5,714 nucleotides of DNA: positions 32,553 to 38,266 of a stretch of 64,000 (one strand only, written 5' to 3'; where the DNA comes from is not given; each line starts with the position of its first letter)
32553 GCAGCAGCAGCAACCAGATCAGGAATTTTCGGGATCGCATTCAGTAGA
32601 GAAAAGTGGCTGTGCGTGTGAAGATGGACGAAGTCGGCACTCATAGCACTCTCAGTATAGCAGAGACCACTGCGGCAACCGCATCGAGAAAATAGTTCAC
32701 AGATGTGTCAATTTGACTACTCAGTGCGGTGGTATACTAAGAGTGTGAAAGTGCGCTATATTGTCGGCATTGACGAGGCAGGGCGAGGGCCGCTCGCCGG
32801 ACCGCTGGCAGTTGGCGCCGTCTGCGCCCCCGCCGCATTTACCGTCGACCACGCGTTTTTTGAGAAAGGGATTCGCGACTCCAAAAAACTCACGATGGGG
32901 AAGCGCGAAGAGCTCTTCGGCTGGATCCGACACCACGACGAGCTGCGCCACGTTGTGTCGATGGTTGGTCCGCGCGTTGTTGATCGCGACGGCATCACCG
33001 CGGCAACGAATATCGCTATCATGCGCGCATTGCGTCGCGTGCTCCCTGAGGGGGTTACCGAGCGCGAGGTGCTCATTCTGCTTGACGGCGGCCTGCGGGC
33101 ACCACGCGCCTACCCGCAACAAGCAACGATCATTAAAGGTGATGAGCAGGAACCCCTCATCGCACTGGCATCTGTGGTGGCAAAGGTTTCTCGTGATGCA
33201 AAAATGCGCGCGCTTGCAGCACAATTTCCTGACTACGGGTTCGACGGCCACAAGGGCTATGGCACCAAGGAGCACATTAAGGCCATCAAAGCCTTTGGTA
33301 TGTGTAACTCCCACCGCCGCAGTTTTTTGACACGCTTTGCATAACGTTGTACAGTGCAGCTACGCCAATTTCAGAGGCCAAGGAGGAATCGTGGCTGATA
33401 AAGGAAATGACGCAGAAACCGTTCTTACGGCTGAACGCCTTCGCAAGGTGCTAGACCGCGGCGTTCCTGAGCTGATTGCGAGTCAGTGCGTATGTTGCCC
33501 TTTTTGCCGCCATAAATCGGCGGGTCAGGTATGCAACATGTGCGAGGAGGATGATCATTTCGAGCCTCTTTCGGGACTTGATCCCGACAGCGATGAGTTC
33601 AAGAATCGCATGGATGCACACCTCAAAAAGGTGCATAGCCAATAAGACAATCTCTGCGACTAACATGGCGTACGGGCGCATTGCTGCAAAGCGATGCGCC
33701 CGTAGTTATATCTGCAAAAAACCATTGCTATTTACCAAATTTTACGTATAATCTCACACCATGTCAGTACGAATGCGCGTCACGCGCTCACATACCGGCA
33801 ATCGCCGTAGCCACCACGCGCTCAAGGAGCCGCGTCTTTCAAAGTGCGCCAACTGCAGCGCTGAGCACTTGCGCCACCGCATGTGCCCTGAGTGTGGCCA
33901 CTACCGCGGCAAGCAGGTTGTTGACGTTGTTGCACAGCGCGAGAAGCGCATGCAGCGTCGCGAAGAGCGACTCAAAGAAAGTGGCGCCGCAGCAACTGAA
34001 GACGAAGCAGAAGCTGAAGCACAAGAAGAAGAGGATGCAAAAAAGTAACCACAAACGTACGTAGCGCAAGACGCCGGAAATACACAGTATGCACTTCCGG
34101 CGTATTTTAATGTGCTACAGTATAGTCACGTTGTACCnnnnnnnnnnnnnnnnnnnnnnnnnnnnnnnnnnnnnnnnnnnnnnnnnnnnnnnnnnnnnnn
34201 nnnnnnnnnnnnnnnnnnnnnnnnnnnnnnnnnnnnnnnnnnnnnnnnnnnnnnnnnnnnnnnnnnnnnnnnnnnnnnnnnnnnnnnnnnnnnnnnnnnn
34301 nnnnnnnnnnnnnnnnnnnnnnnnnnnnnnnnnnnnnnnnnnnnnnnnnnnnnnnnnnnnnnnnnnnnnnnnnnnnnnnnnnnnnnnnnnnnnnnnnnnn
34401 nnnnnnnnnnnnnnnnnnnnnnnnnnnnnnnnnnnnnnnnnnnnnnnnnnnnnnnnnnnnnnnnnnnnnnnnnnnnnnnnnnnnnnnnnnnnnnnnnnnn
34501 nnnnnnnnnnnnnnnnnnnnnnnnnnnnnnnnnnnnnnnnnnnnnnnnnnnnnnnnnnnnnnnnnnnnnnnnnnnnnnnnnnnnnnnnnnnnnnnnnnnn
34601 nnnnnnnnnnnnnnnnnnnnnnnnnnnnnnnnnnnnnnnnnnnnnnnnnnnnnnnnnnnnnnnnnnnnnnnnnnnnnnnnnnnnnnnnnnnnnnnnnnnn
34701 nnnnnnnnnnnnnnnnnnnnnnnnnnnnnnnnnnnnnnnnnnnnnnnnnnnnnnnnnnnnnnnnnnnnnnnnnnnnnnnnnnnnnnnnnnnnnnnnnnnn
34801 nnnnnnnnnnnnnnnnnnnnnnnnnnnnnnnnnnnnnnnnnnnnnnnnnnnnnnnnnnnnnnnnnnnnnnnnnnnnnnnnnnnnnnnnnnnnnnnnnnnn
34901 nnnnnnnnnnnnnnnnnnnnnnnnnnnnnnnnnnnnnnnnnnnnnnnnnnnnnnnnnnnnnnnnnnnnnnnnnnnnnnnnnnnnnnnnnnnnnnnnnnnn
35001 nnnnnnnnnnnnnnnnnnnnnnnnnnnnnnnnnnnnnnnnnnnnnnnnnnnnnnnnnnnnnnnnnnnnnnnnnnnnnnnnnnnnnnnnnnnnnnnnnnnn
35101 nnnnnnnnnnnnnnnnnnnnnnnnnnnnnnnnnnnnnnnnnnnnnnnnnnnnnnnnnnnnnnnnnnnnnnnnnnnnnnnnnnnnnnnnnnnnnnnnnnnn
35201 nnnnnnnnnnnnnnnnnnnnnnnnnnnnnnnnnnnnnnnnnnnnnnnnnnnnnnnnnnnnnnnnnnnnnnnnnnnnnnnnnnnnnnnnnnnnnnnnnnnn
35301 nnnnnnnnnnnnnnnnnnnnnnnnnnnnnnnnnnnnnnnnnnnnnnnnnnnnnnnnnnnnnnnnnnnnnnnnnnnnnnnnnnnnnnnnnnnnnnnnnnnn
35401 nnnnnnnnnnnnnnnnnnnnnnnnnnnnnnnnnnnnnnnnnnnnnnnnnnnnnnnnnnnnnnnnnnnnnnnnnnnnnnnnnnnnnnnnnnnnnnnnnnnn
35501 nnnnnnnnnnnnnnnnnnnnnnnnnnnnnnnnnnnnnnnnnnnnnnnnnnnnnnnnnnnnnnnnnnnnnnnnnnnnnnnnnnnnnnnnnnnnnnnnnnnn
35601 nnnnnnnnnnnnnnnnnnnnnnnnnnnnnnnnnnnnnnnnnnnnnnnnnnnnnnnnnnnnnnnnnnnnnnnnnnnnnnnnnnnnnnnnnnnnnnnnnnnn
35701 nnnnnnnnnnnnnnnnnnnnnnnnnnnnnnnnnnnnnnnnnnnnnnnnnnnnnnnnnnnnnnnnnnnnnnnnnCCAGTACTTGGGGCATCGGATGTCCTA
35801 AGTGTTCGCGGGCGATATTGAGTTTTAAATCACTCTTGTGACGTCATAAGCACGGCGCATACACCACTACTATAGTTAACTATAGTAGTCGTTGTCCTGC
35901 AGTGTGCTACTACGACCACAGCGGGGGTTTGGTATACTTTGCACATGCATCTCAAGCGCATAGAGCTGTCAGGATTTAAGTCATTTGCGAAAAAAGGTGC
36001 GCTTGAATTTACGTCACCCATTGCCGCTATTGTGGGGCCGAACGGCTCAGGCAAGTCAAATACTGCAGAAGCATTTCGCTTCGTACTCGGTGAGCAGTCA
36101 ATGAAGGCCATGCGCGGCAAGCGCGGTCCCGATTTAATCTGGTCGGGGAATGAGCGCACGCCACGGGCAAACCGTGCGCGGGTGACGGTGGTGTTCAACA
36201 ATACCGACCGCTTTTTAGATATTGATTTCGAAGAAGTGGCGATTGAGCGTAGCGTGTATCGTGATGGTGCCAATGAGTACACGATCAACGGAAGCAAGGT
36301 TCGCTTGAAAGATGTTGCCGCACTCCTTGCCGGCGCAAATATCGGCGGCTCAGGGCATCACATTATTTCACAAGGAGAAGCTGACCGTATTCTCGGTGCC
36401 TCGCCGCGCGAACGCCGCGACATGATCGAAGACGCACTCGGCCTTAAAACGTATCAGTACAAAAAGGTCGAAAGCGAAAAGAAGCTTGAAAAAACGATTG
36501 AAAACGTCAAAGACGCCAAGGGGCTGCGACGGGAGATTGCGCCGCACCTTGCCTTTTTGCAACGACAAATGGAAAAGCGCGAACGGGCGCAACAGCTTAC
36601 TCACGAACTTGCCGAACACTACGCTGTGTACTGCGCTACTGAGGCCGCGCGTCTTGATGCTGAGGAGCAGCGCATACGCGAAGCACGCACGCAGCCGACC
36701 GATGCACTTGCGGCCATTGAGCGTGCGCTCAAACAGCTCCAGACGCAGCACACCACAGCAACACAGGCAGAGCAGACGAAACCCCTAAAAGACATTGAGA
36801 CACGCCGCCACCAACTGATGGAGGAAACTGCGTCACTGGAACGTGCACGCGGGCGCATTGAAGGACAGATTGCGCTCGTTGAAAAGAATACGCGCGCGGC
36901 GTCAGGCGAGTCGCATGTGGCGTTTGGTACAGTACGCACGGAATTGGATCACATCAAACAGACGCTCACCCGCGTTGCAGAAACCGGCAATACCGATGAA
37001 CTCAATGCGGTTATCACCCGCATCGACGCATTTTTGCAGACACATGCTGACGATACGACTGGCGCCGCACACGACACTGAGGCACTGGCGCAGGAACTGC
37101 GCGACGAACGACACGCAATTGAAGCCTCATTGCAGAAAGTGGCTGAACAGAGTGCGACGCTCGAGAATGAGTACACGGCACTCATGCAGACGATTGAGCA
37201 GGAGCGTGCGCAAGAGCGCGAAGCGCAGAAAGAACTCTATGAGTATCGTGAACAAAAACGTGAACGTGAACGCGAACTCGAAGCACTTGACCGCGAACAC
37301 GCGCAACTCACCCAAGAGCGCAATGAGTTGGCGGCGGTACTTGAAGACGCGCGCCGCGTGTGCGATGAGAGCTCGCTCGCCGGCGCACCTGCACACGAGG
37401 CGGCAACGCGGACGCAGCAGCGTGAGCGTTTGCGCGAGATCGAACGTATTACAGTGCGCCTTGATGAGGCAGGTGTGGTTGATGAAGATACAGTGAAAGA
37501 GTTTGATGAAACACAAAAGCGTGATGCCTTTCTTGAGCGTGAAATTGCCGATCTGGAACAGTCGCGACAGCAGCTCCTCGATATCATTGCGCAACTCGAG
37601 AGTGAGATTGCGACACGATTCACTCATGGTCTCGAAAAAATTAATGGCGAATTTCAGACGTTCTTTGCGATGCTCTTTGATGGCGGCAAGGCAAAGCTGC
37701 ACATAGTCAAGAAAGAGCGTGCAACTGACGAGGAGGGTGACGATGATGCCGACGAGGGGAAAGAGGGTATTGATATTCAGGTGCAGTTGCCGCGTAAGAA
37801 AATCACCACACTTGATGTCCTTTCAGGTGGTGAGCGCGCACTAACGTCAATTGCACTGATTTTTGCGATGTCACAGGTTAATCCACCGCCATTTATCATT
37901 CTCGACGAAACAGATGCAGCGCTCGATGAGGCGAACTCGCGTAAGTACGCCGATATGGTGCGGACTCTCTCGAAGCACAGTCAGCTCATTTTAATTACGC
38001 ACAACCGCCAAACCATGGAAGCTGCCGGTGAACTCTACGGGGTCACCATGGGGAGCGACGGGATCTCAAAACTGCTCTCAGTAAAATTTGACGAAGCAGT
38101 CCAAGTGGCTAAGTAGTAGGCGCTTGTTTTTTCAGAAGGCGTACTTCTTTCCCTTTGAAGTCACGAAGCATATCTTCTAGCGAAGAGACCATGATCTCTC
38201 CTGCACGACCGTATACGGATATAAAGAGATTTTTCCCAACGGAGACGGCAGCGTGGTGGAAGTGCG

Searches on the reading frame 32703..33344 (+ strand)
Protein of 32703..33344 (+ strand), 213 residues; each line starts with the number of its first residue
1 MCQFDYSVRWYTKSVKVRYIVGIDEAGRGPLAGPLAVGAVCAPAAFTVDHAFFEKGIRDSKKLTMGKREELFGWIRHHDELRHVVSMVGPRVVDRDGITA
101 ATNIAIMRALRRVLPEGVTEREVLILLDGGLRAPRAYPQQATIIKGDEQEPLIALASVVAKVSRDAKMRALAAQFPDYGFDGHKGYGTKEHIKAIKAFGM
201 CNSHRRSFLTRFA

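Call 47: search_protein_families(library=pfam, proteins=[window:32703-33344:+], max_evalue=0.001)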
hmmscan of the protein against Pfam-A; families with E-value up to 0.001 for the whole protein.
window:32703-33344:+ (213 aa): 1 family
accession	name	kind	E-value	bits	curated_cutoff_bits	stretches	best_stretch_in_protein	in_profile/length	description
PF01351.25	RNase_HII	-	8.1e-34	117.7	25.8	1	21-210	1-198/199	Ribonuclease HII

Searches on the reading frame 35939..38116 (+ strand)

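Call 47: search_protein_families(library=pfam, proteins=[window:35939-38116:+], max_evalue=0.001)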
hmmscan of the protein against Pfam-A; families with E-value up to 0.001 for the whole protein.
window:35939-38116:+ (725 aa): 5 families
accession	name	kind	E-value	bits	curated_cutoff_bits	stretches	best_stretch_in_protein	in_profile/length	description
PF02463.25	SMC_N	-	2.5e-67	227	40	1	4-710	1-219/220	RecF/RecN/SMC N terminal domain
PF13476.12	AAA_23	-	5.2e-13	50.5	27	1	7-194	1-190/201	AAA domain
PF13304.12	AAA_21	-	6.7e-11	43.2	27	1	28-99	1-62/304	AAA domain, putative AbiEii toxin, Type IV TA system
PF13175.12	AAA_15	-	1.5e-10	41.7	32.1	1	3-689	1-370/374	AAA ATPase domain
PF00005.33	ABC_tran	-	3.1e-05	25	25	0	28-118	13-80/137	ABC transporter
